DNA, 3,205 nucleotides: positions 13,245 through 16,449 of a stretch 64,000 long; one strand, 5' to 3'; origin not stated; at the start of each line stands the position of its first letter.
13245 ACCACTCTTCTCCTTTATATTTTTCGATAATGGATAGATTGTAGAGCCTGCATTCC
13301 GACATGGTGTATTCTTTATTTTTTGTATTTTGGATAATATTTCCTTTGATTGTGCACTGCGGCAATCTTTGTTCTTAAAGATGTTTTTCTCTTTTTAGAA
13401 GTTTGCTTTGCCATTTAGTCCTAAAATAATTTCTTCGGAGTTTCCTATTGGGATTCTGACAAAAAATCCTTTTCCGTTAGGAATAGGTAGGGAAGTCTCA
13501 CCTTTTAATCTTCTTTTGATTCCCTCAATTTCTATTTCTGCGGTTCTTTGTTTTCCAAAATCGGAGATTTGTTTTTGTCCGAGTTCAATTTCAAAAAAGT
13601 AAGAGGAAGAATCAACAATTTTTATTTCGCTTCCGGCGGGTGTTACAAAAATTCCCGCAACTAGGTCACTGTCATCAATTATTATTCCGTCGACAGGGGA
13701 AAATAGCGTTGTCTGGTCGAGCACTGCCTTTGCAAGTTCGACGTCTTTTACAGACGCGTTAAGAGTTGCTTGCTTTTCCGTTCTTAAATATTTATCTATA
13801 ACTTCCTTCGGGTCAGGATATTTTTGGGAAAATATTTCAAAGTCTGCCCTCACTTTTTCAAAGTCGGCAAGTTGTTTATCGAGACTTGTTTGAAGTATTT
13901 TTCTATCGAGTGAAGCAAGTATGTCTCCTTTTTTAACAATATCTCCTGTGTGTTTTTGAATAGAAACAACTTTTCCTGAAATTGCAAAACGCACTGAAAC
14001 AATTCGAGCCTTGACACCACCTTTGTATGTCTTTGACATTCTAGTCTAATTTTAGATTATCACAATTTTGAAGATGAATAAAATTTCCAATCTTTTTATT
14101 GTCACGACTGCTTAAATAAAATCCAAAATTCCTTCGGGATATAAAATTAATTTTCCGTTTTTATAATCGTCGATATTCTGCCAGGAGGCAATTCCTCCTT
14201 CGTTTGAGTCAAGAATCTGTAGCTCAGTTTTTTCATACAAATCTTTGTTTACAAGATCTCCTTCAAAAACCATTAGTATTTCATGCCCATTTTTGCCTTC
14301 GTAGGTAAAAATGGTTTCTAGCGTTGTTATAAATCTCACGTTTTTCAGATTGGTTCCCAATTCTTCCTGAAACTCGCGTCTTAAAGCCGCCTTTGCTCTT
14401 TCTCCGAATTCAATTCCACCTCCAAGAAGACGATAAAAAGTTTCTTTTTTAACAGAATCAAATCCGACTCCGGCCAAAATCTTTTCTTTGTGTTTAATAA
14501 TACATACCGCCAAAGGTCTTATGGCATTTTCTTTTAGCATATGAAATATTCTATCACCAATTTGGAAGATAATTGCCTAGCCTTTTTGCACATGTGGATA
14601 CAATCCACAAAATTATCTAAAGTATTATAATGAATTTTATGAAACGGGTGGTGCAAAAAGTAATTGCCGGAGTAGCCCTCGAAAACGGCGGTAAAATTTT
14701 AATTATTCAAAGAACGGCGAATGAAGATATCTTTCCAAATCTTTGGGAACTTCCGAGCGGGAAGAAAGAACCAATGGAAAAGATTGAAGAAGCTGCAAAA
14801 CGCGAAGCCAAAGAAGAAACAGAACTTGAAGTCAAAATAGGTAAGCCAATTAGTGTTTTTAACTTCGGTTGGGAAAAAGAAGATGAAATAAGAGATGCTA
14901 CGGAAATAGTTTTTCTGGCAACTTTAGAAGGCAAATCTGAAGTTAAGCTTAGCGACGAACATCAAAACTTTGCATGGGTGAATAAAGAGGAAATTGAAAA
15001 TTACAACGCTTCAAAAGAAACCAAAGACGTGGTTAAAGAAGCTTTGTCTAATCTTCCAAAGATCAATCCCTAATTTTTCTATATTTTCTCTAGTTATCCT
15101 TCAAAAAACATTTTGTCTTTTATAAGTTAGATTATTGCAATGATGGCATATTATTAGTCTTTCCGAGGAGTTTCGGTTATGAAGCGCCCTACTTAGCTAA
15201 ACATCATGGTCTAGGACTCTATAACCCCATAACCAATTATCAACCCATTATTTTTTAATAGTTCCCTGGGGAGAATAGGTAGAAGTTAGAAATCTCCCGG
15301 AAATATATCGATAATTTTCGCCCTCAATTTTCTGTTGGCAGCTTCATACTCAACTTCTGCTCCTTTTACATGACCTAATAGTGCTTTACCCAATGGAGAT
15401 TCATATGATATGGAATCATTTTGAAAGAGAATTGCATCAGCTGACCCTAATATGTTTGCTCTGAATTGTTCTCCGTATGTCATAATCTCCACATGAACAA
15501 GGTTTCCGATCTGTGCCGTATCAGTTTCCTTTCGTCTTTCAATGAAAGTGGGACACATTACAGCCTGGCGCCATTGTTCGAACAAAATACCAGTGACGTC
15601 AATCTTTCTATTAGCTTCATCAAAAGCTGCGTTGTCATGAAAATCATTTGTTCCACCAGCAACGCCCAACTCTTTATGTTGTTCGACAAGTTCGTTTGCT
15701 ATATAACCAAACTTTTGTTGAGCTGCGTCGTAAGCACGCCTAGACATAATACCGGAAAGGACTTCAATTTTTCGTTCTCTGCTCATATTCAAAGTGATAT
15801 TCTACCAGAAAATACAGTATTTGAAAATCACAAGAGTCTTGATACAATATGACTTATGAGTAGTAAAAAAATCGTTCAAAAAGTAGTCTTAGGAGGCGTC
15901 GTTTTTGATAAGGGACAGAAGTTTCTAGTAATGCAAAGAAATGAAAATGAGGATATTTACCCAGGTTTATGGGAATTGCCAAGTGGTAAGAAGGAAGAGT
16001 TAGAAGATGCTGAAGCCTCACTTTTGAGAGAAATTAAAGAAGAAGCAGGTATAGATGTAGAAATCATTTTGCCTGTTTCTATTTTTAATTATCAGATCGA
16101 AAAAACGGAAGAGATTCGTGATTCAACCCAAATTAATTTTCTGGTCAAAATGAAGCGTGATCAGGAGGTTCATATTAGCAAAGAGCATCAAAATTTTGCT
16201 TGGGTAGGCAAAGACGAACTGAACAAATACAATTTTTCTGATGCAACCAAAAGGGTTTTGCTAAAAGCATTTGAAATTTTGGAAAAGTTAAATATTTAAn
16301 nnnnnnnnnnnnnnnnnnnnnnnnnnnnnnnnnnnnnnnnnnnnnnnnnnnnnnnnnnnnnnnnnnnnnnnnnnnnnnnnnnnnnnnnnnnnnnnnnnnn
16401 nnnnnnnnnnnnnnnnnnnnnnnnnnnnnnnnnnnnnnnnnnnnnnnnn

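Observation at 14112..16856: Nudix / Nudix / GreA-like / Nudix / NDT-RHH cluster and window-wide excess of nucleotide-hydrolase genes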

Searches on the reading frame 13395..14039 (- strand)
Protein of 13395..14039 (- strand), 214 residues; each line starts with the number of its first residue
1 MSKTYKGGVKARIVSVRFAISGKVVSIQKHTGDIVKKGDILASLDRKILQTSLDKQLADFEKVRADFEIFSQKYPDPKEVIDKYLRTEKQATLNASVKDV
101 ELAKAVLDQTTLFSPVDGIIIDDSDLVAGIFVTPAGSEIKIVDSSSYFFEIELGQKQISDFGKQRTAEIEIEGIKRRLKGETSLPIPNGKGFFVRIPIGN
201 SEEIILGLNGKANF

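Call 3: search_protein_families(library=pfam, proteins=[window:13395-14039:-], max_evalue=0.1)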
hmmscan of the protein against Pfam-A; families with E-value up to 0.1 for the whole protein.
window:13395-14039:- (214 aa): 3 families
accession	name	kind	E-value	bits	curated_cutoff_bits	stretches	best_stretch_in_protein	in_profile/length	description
PF16576.10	HlyD_D23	-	4.2e-07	29.9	30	1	12-176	18-174/214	Barrel-sandwich domain of CusB or HlyD membrane-fusion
PF13533.13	Biotin_lipoyl_2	-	6.8e-07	29.4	29.8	1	14-45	1-32/32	Biotin-lipoyl like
PF13437.12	HlyD_3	-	9.4e-06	26.8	22.2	1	111-181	1-72/106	HlyD family secretion protein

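Call 4: search_protein_families(library=ncbifam, proteins=[window:13395-14039:-], max_evalue=0.1)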
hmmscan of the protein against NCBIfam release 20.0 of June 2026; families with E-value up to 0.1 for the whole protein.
window:13395-14039:- (214 aa): 21 families
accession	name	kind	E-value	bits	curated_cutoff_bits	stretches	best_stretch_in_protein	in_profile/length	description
TIGR01730.1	RND_mfp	subfamily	9.1e-17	61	94.9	1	5-172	17-196/322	efflux RND transporter periplasmic adaptor subunit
TIGR00998.1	8a0101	subfamily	6.6e-13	48.3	390.8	2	8-59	37-88/334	EmrA/EmrK family multidrug efflux transporter periplasmic adaptor subunit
NF002939.0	PRK03598.1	equivalog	6.1e-10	38.8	393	1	6-74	37-105/332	secretion protein HlyD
NF007785.0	PRK10476.1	equivalog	1e-09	37.7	376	2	5-68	40-103/347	multidrug transporter subunit MdtN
TIGR00999.1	8a0102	subfamily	6.8e-09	35.2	319.3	1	32-181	1-163/271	CzcB/NccB family metal efflux transporter periplasmic adaptor subunit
NF038010.1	ABC_adapt_DarC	equivalog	1.5e-07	30.5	450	1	48-182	170-302/417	darobactin export ABC transporter periplasmic adaptor subunit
NF011715.0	PRK15136.1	equivalog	1.9e-07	30.1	563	2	12-56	60-104/390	multidrug efflux MFS transporter periplasmic adaptor subunit EmrA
NF007850.1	PRK10559.1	equivalog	9.3e-07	28.2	400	1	10-180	37-217/303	p-hydroxybenzoic acid efflux pump subunit AaeA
NF045904.1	RND-peri-MexE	equivalog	1.3e-05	24.2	714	1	13-67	63-117/390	multidrug efflux RND transporter periplasmic adaptor subunit MexE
TIGR03794.1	NHLM_micro_HlyD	equivalog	3.8e-05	22.8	156.2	1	11-109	56-153/421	NHLP bacteriocin system secretion protein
TIGR01843.1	type_I_hlyD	subfamily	0.00081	18.5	208.65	0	22-65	52-95/422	HlyD family type I secretion periplasmic adaptor subunit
NF008589.1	PRK11556.1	equivalog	0.0064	15.4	391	1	11-64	82-135/392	MdtA/MuxA family multidrug efflux RND transporter periplasmic adaptor subunit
TIGR02971.1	heterocyst_DevB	subfamily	0.0089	15.5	129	0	89-122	184-217/327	ABC exporter membrane fusion protein, DevB family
NF000272.2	OqxA_adapt_sub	exception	0.027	13.4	835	0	13-69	67-123/391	multidrug efflux RND transporter periplasmic adaptor subunit OqxA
NF004547.1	PRK05889.1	equivalog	0.039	14.1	75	1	20-44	46-70/71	biotin/lipoyl-binding carrier protein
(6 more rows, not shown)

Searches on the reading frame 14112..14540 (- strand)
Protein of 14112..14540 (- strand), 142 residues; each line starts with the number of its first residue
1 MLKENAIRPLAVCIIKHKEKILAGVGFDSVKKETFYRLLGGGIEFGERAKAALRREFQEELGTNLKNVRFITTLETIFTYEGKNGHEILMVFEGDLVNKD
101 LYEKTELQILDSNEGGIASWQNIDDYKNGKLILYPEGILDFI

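Call 3: search_protein_families(library=pfam, proteins=[window:14112-14540:-], max_evalue=0.1)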
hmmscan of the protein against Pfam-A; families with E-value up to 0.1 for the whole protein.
window:14112-14540:- (142 aa): 2 families
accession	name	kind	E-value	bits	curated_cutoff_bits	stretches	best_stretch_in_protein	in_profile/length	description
PF00293.34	NUDIX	-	4.6e-12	46.5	21.1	1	11-126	5-118/134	NUDIX domain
PF22327.2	Nudt16-like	-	0.093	13.1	27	0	40-101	39-100/161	U8 snoRNA-decapping enzyme-like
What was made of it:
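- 14112..14540 (-): Nudix hydrolase A (142 aa). It is specific to this lineage and is not part of the conserved module. Pfam NUDIX 46.5 bits (call 3).
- Checked: Pfam NUDIX is above its cut-off for 14112-14540(-), 14630-15073(+) and 15856-16299(+) (call 3).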

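Call 4: search_protein_families(library=ncbifam, proteins=[window:14112-14540:-], max_evalue=0.1)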
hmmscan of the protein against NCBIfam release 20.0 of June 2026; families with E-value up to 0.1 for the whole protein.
window:14112-14540:- (142 aa): 16 families
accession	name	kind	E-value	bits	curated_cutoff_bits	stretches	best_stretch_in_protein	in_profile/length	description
NF006530.0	PRK08999.1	equivalog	9.2e-08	31.5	245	1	10-83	9-80/315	Nudix family hydrolase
NF001299.0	PRK00241.1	equivalog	1.8e-07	30.9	158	1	7-73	134-198/263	NAD(+) diphosphatase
NF012016.0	PRK15472.1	equivalog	2.9e-06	27.1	95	1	36-91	33-92/141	nucleoside triphosphatase NudI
NF008044.0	PRK10776.1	equivalog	9.6e-06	25.5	148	1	10-78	6-75/130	8-oxo-dGTP diphosphatase MutT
NF001936.0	PRK00714.1-3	equivalog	2.2e-05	24.4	118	1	36-82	37-81/155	RNA pyrophosphohydrolase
NF007834.0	PRK10546.1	equivalog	4.3e-05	23.4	156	1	13-73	9-69/135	pyrimidine (deoxy)nucleoside triphosphate diphosphatase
NF001938.0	PRK00714.1-5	equivalog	4.5e-05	22.9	116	1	11-81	17-90/172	RNA pyrophosphohydrolase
TIGR00586.1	mutt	equivalog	0.00012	22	97.9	1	38-78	36-76/129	8-oxo-dGTP diphosphatase MutT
TIGR02705.1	nudix_YtkD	equivalog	0.00013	21.6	154.4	1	39-106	50-116/156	RNA deprotection pyrophosphohydrolase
NF001937.0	PRK00714.1-4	equivalog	0.00031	20.4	139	1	12-80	13-77/161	RNA pyrophosphohydrolase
NF001935.0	PRK00714.1-2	equivalog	0.00034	20.1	259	1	12-81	13-78/183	RNA pyrophosphohydrolase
NF001934.0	PRK00714.1-1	equivalog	0.0005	19.5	241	1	34-80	31-77/176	RNA pyrophosphohydrolase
NF008736.0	PRK11762.1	equivalog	0.0015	18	169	1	40-84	80-124/186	ADP compounds hydrolase NudE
NF041652.1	Nud_hyd_Dein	equivalog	0.02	15.1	200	1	13-76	19-85/152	Nudix hydrolase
NF008003.0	PRK10729.1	equivalog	0.023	14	248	1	27-72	83-128/210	ADP-ribose diphosphatase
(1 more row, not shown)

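Call 41: search_protein_families(library=padloc, proteins=[window:14112-14540:-], max_evalue=0.01)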
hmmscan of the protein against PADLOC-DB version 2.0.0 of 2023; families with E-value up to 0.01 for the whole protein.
window:14112-14540:- (142 aa): 1 family
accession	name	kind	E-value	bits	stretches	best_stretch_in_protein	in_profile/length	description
PDLC04899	PDC-S07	-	3.9e-09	34.2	1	11-101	10-96/135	-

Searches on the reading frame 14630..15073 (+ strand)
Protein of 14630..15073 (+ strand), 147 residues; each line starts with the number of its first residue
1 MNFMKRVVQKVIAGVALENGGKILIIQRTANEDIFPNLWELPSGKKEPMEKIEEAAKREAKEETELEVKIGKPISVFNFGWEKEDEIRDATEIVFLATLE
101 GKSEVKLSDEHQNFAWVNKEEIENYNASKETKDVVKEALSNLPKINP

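Call 3: search_protein_families(library=pfam, proteins=[window:14630-15073:+], max_evalue=0.1)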
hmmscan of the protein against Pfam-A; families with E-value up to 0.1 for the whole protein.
window:14630-15073:+ (147 aa): 2 families
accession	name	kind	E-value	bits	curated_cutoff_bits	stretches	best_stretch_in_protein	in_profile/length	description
PF00293.34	NUDIX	-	2.2e-19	70.2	21.1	1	11-133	4-129/134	NUDIX domain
PF14815.12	NUDIX_4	-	2.1e-10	40.8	35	1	16-135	4-111/113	NUDIX domain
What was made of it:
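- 14639..15073 (+): Nudix hydrolase B, MutT/NudI-like (144 aa; the ORF opens at 14630). It is a paralog of Nudix C and is specific to this lineage. Pfam NUDIX 70 bits plus NUDIX_4 (call 3).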

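Call 4: search_protein_families(library=ncbifam, proteins=[window:14630-15073:+], max_evalue=0.1)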
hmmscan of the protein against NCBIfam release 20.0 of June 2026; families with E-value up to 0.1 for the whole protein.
window:14630-15073:+ (147 aa): 24 families
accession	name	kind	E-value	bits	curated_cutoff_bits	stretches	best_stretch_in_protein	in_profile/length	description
NF006530.0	PRK08999.1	equivalog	7.4e-16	58.1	245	1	10-137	7-127/315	Nudix family hydrolase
NF012016.0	PRK15472.1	equivalog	1.2e-14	54.2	95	1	9-136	3-136/141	nucleoside triphosphatase NudI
NF006961.0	PRK09438.1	equivalog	3.2e-12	46.1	103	1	21-140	20-147/151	dihydroneopterin triphosphate diphosphatase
NF007834.0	PRK10546.1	equivalog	4.2e-12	46.1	156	1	11-126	6-113/135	pyrimidine (deoxy)nucleoside triphosphate diphosphatase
TIGR00586.1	mutt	equivalog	2.3e-09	37.3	97.9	1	10-136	6-125/129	8-oxo-dGTP diphosphatase MutT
NF041652.1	Nud_hyd_Dein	equivalog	3e-09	37.3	200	1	8-125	11-130/152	Nudix hydrolase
NF008044.0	PRK10776.1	equivalog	3.1e-08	33.6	148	1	10-135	5-123/130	8-oxo-dGTP diphosphatase MutT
NF011922.0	PRK15393.1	equivalog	5.2e-06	26.2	152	1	16-136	45-160/182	NUDIX hydrolase YfcD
NF002995.0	PRK03759.1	equivalog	1.1e-05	25.2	127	1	18-125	44-153/185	isopentenyl-diphosphate Delta-isomerase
TIGR02705.1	nudix_YtkD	equivalog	3.3e-05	23.5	154.4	1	17-69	21-77/156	RNA deprotection pyrophosphohydrolase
NF001938.0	PRK00714.1-5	equivalog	4.2e-05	22.9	116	1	15-67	19-75/172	RNA pyrophosphohydrolase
NF008003.0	PRK10729.1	equivalog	6.6e-05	22.3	248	1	34-77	87-130/210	ADP-ribose diphosphatase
NF052459.1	OxoGTPPhMutT1Mycb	equivalog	0.00025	20.3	475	1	25-124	22-111/292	8-oxo-(d)GTP phosphatase MutT1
NF003786.0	PRK05379.1-2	equivalog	0.00033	19.9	397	1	19-68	227-274/354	bifunctional nicotinamide-nucleotide adenylyltransferase/Nudix hydroxylase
NF003787.0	PRK05379.1-4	equivalog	0.0046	16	449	1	18-68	216-264/346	bifunctional nicotinamide-nucleotide adenylyltransferase/Nudix hydroxylase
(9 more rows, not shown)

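Call 41: search_protein_families(library=padloc, proteins=[window:14630-15073:+], max_evalue=0.01)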
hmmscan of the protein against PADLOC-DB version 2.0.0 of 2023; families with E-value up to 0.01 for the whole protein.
window:14630-15073:+ (147 aa): 1 family
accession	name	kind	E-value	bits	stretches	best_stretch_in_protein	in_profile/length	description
PDLC04899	PDC-S07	-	1.3e-19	68.1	1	4-139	3-129/135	-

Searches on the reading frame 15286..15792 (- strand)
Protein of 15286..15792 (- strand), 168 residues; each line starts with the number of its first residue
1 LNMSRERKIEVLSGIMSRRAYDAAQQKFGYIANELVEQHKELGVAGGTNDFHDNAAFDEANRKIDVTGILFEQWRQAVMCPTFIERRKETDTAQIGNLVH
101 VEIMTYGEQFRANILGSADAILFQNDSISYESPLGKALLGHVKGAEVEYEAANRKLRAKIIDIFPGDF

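Call 3: search_protein_families(library=pfam, proteins=[window:15286-15792:-], max_evalue=0.1)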
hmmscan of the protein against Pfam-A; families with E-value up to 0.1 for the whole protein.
window:15286-15792:- (168 aa): 1 family
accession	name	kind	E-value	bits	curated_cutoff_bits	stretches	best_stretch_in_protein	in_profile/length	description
PF01272.25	GreA_GreB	-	3.3e-15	56.3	26.9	1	90-163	3-75/77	Transcription elongation factor, GreA/GreB, C-term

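Call 4: search_protein_families(library=ncbifam, proteins=[window:15286-15792:-], max_evalue=0.1)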
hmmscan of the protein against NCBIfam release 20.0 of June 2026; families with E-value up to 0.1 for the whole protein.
window:15286-15792:- (168 aa): 13 families
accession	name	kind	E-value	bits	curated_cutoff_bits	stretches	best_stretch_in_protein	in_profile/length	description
NF001263.0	PRK00226.1-4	equivalog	2.8e-16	59.8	145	1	16-163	9-157/160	transcription elongation factor GreA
TIGR01462.1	greA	subfamily_domain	4.2e-16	59.4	139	1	16-163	2-150/151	transcription elongation factor GreA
NF011309.0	PRK14720.1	equivalog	8.5e-13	47.3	714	1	15-164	751-901/906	transcription elongation factor GreA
NF001261.0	PRK00226.1-2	equivalog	3.9e-08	33.3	167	1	40-163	31-154/157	transcription elongation factor GreA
NF001260.0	PRK00226.1-1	equivalog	5e-06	26.2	234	1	90-162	84-155/160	transcription elongation factor GreA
NF001262.0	PRK00226.1-3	equivalog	1.4e-05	24.9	161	1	33-160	26-156/165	transcription elongation factor GreA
TIGR01461.1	greB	equivalog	5.5e-05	22.9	171.05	1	86-151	77-140/156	transcription elongation factor GreB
NF002506.1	PRK01885.1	equivalog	7e-05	22.5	188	1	87-163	78-152/156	transcription elongation factor GreB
NF004548.0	PRK05892.1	equivalog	0.00012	22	126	1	125-163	116-154/158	nucleoside diphosphate kinase regulator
NF001264.0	PRK00226.1-5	equivalog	0.00023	21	180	1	50-162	41-154/158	transcription elongation factor GreA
NF004969.0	PRK06330.1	equivalog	0.0029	16.3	697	1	25-157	578-710/718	transcript cleavage factor/unknown domain fusion protein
NF004973.0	PRK06342.1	equivalog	0.019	14.7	159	1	78-150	80-150/160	transcription elongation factor GreA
NF004396.0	PRK05753.1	equivalog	0.036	13.9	109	1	91-155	53-116/137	nucleoside diphosphate kinase regulator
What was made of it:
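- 15286..15786 (-): GreA-family paralog (166 aa). It has a full-length coiled coil plus the C-terminal domain, the tip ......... and a C-terminal PGDF. NCBIfam GreA 59.8 bits against a cut-off of 145 (call 4).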

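Call 41: search_protein_families(library=padloc, proteins=[window:15286-15792:-], max_evalue=0.01)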
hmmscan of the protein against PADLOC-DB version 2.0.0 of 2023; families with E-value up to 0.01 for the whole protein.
window:15286-15792:- (168 aa): 0 families

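Call 68: find_homologous_proteins(query=window:15286-15786:-, max_evalue=0.00001)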
Query window:15286-15786:- (166 aa): 11 proteins with E <= 0.00001 among 42 candidates.
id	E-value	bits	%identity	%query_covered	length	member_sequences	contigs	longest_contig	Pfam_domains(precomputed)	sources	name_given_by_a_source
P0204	5.5e-104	363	100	100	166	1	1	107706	PF01272.26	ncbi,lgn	-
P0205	4.9e-81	288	79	100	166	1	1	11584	PF01272.26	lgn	-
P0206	1.8e-80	286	78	100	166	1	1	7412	PF01272.26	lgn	-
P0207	7.9e-79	281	77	100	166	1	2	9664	PF01272.26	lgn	-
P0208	1.0e-71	258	70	100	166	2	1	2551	PF01272.26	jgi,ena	-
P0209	9.2e-64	232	65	100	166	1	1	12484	PF01272.26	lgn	-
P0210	3.4e-54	201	58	100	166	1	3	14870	PF01272.26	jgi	jgi:transcription elongation factor GreA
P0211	2.6e-45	172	78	61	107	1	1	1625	-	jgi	jgi:hypothetical protein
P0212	2.4e-40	156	74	61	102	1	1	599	PF01272.26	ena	-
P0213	2.0e-13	68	36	99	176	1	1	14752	PF01272.26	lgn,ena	-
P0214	1.4e-9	56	35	86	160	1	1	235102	PF01272.26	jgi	-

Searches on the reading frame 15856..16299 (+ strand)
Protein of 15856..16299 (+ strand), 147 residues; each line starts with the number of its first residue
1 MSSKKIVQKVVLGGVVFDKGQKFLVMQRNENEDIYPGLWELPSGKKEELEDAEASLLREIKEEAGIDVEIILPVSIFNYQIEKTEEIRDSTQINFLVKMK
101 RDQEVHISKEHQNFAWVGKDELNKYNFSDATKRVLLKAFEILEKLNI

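Call 3: search_protein_families(library=pfam, proteins=[window:15856-16299:+], max_evalue=0.1)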
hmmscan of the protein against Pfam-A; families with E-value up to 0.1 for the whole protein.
window:15856-16299:+ (147 aa): 3 families
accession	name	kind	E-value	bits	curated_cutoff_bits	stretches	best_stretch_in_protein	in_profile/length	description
PF00293.34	NUDIX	-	5.9e-15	55.9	21.1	1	10-131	4-127/134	NUDIX domain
PF14815.12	NUDIX_4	-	4.5e-11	43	35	1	15-135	4-111/113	NUDIX domain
PF16125.10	DUF4837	-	0.059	12.8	25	1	79-120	129-170/295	Domain of unknown function (DUF4837)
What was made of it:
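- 15856..16299 (+): Nudix hydrolase C, MutT/NudI-like (147 aa). This is the conserved, translationally coupled upstream partner of the regulator. Pfam NUDIX 55.9 bits plus NUDIX_4 (call 3).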

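Call 4: search_protein_families(library=ncbifam, proteins=[window:15856-16299:+], max_evalue=0.1)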
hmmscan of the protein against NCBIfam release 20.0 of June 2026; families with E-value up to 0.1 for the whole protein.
window:15856-16299:+ (147 aa): 23 families
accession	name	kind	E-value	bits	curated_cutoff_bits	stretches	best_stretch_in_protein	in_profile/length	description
NF006530.0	PRK08999.1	equivalog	2.7e-19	69.4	245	1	11-135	8-125/315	Nudix family hydrolase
NF012016.0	PRK15472.1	equivalog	2e-14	53.5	95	1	8-135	3-135/141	nucleoside triphosphatase NudI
NF008044.0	PRK10776.1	equivalog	2.4e-14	53.3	148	1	11-135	6-123/130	8-oxo-dGTP diphosphatase MutT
NF007834.0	PRK10546.1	equivalog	8.6e-13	48.3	156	1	15-139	9-125/135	pyrimidine (deoxy)nucleoside triphosphate diphosphatase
NF006961.0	PRK09438.1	equivalog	3.6e-11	42.7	103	1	15-137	14-144/151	dihydroneopterin triphosphate diphosphatase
TIGR00586.1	mutt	equivalog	1.4e-09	38.1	97.9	1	12-135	8-124/129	8-oxo-dGTP diphosphatase MutT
NF001936.0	PRK00714.1-3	equivalog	2e-08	34.3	118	1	17-126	19-134/155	RNA pyrophosphohydrolase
NF041652.1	Nud_hyd_Dein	equivalog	2.5e-07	31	200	1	11-123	15-128/152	Nudix hydrolase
NF001938.0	PRK00714.1-5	equivalog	4.2e-05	23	116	1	9-72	13-80/172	RNA pyrophosphohydrolase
NF003787.0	PRK05379.1-4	equivalog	4.5e-05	22.6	449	1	8-81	207-278/346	bifunctional nicotinamide-nucleotide adenylyltransferase/Nudix hydroxylase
TIGR02705.1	nudix_YtkD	equivalog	8.7e-05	22.1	154.4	1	40-85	48-91/156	RNA deprotection pyrophosphohydrolase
NF002995.0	PRK03759.1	equivalog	0.00012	21.8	127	1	15-124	41-152/185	isopentenyl-diphosphate Delta-isomerase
TIGR02150.1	IPP_isom_1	equivalog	0.00076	19.4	105.8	1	16-124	34-142/159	isopentenyl-diphosphate delta-isomerase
NF052459.1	OxoGTPPhMutT1Mycb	equivalog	0.001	18.3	475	1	39-128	31-116/292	8-oxo-(d)GTP phosphatase MutT1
NF008003.0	PRK10729.1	equivalog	0.0018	17.6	248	1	35-119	88-182/210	ADP-ribose diphosphatase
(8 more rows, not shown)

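Call 41: search_protein_families(library=padloc, proteins=[window:15856-16299:+], max_evalue=0.01)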
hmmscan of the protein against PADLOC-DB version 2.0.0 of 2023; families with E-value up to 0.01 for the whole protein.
window:15856-16299:+ (147 aa): 1 family
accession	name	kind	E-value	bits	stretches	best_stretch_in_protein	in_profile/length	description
PDLC04899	PDC-S07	-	1.7e-21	74.3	1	10-135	8-125/135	-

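Call 62: search_solved_structures(query=window:15856-16299:+, max_evalue=0.000001)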
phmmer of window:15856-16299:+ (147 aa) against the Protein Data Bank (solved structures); distinct sequences matched with E-value up to 0.000001: 13.
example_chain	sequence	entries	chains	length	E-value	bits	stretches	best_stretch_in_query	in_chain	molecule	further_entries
3hhj_A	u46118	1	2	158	1.1e-11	48.1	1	10-135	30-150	Mutator mutT protein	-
3ees_A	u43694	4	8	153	1.7e-09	41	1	17-142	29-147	Probable pyrophosphohydrolase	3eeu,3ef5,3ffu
5x1x_A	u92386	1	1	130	2e-09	40.7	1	5-131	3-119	Mutator mutT protein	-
3oga_A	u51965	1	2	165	9.4e-09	38.6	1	11-135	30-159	Nucleoside triphosphatase nudI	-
4v14_A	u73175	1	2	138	1.1e-08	38.3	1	11-135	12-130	MUTATOR MUTT PROTEIN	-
5zrc_A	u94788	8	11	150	4e-08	36.5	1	6-123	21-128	Putative mutator protein MutT2/NUDIX hydrolase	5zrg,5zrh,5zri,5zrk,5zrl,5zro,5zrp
3u53_A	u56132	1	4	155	5.6e-08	36.1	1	22-124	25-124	Bis(5'-nucleosyl)-tetraphosphatase [asymmetrical]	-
3r03_A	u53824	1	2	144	8.2e-08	35.5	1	12-127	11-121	NUDIX hydrolase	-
3n77_A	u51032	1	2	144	9.7e-08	35.3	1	18-135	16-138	Nucleoside triphosphatase nudI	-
6dt3_A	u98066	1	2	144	1.1e-07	35.1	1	8-135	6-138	Nucleoside triphosphatase NudI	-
1xsa_A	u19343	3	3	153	3.9e-07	33.3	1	22-124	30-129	Bis(5'-nucleosyl)-tetraphosphatase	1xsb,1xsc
4ick_A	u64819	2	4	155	3.9e-07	33.3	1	22-124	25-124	Bis(5'-nucleosyl)-tetraphosphatase [asymmetrical]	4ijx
5cfi_A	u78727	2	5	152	8.8e-07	32.2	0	38-144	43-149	BIS(5'-nucleosyl)-tetraphosphatase (Diadenosine tetraphosphatase), putative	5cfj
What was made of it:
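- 15856..16299 (+): Best solved relatives are MutT, RppH-like and NudI (call 62).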
